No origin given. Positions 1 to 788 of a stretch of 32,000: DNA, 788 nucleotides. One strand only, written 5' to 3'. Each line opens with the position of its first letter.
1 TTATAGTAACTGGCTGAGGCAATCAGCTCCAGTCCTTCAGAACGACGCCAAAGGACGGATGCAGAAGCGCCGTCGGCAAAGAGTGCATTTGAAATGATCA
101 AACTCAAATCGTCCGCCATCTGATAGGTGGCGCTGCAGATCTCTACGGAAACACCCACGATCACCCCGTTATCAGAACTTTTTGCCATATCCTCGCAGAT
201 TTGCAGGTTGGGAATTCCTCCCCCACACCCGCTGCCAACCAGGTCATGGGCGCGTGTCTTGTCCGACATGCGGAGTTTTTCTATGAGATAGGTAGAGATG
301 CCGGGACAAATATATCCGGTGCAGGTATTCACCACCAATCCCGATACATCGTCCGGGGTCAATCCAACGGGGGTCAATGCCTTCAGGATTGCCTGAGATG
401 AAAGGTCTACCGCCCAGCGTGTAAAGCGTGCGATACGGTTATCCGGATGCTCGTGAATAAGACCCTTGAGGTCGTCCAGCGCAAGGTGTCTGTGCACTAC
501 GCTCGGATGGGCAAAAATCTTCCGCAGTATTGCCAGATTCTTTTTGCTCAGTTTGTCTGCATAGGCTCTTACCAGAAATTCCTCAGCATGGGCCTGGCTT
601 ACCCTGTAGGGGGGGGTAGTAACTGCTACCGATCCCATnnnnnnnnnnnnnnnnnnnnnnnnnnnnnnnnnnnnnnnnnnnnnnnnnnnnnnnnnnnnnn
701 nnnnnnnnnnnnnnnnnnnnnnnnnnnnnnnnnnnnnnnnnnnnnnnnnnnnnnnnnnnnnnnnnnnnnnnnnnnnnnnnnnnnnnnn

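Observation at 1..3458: Leader-controlled gene run: small basic protein, WrbA, B12-radical SAM, type III PKS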

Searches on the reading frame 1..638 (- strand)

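Call 6: search_protein_families(library=pfam, proteins=[window:1-638:-], max_evalue=0.01)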
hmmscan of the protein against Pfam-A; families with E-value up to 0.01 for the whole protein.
window:1-638:- (212 aa): 3 families
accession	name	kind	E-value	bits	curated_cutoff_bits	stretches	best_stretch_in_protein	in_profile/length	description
PF08392.18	FAE1_CUT1_RppA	-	5.7e-15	55.8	27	1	27-198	37-205/290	FAE1/Type III polyketide synthase-like protein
PF00195.25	Chal_sti_synt_N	-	1.5e-10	41.3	27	1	68-195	91-220/225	Chalcone and stilbene synthases, N-terminal domain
PF08545.16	ACP_syn_III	-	0.001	19.3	24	1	136-208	5-74/80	3-Oxoacyl-[acyl-carrier-protein (ACP)] synthase III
